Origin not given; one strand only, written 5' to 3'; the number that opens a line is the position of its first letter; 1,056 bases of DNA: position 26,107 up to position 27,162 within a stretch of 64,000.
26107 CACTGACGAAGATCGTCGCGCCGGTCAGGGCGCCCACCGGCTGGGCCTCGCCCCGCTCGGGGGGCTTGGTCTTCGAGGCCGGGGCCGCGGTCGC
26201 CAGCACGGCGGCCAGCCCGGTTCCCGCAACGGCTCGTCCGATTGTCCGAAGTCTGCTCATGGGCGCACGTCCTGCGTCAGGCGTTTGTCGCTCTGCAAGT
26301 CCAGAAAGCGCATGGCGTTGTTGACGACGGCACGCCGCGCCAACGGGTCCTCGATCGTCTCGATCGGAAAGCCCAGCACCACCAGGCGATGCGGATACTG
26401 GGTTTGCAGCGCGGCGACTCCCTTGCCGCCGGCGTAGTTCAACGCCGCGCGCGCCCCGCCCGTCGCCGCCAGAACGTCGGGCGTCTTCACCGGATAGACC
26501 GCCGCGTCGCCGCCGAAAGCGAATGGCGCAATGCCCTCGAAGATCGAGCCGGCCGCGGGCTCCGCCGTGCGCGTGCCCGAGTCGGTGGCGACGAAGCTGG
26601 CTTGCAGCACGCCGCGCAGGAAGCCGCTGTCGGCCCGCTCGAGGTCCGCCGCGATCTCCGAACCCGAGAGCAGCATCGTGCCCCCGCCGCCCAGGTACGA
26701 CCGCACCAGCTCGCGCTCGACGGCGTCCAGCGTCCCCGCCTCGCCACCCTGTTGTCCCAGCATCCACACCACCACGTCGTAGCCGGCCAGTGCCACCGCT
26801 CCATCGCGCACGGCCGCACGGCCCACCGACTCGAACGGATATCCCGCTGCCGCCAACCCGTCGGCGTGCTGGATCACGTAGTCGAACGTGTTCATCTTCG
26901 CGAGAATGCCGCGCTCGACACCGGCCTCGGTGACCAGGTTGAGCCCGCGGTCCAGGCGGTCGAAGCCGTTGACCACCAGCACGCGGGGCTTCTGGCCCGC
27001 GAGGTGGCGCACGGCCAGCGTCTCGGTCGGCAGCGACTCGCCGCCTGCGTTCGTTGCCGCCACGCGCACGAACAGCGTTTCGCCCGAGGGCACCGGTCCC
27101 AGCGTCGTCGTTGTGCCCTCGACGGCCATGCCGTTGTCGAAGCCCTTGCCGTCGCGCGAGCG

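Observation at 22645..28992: Minus-strand operon: lipoprotein, two ~795-aa amidase/golvesin-like/FN3 exoproteins and a radical SAM/SPASM enzyme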

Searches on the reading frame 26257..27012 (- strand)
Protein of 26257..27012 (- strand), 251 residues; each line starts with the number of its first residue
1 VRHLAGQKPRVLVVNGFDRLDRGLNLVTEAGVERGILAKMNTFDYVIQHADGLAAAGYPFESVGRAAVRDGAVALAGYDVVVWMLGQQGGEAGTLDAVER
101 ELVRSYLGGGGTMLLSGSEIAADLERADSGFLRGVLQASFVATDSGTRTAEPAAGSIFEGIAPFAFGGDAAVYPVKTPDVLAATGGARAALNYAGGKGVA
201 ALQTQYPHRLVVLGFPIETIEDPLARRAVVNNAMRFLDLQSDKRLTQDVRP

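Call 24: search_protein_representatives(protein=window:26257-27012:-)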
Query: 251 residues. Proteins with E-value up to 0.001 (for the whole library): 1985; up to 1e-10: 1007; up to 1e-30: 150. The best 150 are listed.
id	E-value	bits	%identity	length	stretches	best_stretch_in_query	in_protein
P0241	3.7e-56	206.8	32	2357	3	49-240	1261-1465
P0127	2.1e-54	201.1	49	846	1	3-237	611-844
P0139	2.0e-52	194.6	45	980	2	7-237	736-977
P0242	4.8e-48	180.3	42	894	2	42-226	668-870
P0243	1.6e-47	178.6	50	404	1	10-241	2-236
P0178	1.5e-45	172.1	49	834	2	30-237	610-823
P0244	4.7e-45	170.5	36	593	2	46-241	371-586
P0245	4.5e-43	164.0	41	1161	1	4-240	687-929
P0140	5.6e-43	163.7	38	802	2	7-234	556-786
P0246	1.3e-42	162.5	41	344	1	8-236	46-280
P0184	2.1e-42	161.8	42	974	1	8-237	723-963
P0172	3.5e-42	161.1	42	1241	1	6-245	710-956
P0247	6.1e-42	160.3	45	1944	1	8-236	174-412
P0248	8.0e-42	159.9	35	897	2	50-241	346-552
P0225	1.2e-41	159.4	42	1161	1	6-239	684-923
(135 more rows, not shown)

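Call 38: predict_structure(alignment_id=A3)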
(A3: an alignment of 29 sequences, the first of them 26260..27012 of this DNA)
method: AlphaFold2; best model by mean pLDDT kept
length: 251 residues; sequences in the alignment: 29
mean_pLDDT: 85.9   pTM: 0.85
mean pLDDT of the five models: 85.9, 85.8, 85.6, 84.6, 84.2
residues with pLDDT >= 90: 167; 70-90: 37; 50-70: 32; < 50: 15
segments of 3 or more residues with pLDDT < 50: 37-39, 245-251
pLDDT, mean of each block of 10 residues (from residue 1): 74 81 56 53 70 90 92 95 83 88 97 95 96 98 94 98 88 82 98 95 97 95 95 92 49 49
secondary structure, 60 per line:
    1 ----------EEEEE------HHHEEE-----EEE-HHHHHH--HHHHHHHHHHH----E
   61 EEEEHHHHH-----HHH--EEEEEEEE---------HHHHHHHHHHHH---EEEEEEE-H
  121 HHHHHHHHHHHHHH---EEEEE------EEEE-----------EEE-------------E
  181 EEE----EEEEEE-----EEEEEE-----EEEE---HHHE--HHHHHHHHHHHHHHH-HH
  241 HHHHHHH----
elements in order: E11-15 E25-27 E33-35 H37-42 H45-55 E60-64 H65-69 E80-87 H97-108 E112-118 H120-134 E138-142 E149-152 E164-166 E180-183 E188-193 E199-204 E210-213 H223-237 H239-247

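Call 40: fold_search(model_id=the predicted structure, library=pdb)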
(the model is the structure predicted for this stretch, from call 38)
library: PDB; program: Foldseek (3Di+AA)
matches with E <= 10: 1145; with E <= 0.001: 59
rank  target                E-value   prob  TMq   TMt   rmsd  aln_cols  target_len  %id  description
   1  7vkz_A                1.3e-06  1.00  0.57  0.23   6.0       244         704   13  The complex structure of beta-1,2-glucosyltransferase from Ignavibacterium album with 1-Deoxynojirimycin (released 2022-03-09)
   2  7x87_B                1.4e-06  1.00  0.56  0.22   5.9       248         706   12  The complex structure of beta-1,2-glucosyltransferase from Ignavibacterium album with sophotetraose observed as sophor (released 2022-04-20)
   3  7x87_A                2.0e-06  1.00  0.57  0.22   5.4       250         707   11  The complex structure of beta-1,2-glucosyltransferase from Ignavibacterium album with sophotetraose observed as sophor (released 2022-04-20)
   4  3fij_B                2.3e-06  1.00  0.49  0.54   6.8       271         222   11  Crystal structure of a uncharacterized protein lin1909 (released 2009-01-13)
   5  7vl0_B                2.7e-06  1.00  0.56  0.22   5.9       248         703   12  The complex structure of beta-1,2-glucosyltransferase from Ignavibacterium album with p-nitrophenyl-alpha-D-glucopyran (released 2022-03-09)
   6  7vky_B                3.1e-06  1.00  0.57  0.23   6.0       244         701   13  The complex structure of beta-1,2-glucosyltransferase from Ignavibacterium album with sophorose (released 2022-03-09)
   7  7vl3_A                3.3e-06  1.00  0.58  0.23   5.8       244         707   13  The complex structure of beta-1,2-glucosyltransferase from Ignavibacterium album with phenyl alpha-D-glucoside (released 2022-03-09)
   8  7vkw_A                3.5e-06  1.00  0.57  0.23   5.9       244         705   13  The apo structure of beta-1,2-glucosyltransferase from Ignavibacterium album (released 2022-03-09)
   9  4jqs_A                3.8e-06  1.00  0.56  0.57   6.2       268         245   12  Crystal structure of a Putative thua-like protein (BACUNI_01602) from Bacteroides uniformis ATCC 8492 at 2.30 A resolu (released 2013-05-08)
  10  7vkz_B                4.5e-06  1.00  0.56  0.22   6.1       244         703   14  The complex structure of beta-1,2-glucosyltransferase from Ignavibacterium album with 1-Deoxynojirimycin (released 2022-03-09)
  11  3fij_D                8.5e-06  1.00  0.51  0.56   6.6       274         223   12  Crystal structure of a uncharacterized protein lin1909 (released 2009-01-13)
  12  1o1y                  1.2e-05  1.00  0.54  0.58   5.2       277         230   14  Crystal structure of a glutamine amidotransferase (tm1158) from thermotoga maritima at 1.70 A resolution (released 2003-03-11)
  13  6vtv_B                1.3e-05  1.00  0.51  0.50   9.6       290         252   12  Crystal structure of PuuD gamma-glutamyl-gamma-aminobutyrate hydrolase from E. coli (released 2020-02-26)
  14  3fij_C                1.6e-05  1.00  0.51  0.57   5.3       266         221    9  Crystal structure of a uncharacterized protein lin1909 (released 2009-01-13)
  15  3fij_A                1.8e-05  1.00  0.50  0.55   6.0       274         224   12  Crystal structure of a uncharacterized protein lin1909 (released 2009-01-13)
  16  4pxy_A                2.5e-05  1.00  0.59  0.60   5.8       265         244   12  Crystal structure of a Putative thua-like protein (BACUNI_01602) from Bacteroides uniformis ATCC 8492 at 1.50 A resolu (released 2014-04-23)
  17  6vtv_A                3.0e-05  1.00  0.50  0.50   9.1       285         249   10  Crystal structure of PuuD gamma-glutamyl-gamma-aminobutyrate hydrolase from E. coli (released 2020-02-26)
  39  3fij_G                1.4e-04  1.00  0.51  0.56   5.6       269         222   10  Crystal structure of a uncharacterized protein lin1909 (released 2009-01-13)
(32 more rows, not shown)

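Call 49: search_protein_families(library=pfam, proteins=[window:26260-27012:-], max_evalue=1)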
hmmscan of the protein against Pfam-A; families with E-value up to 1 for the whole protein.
window:26260-27012:- (251 aa): 0 families
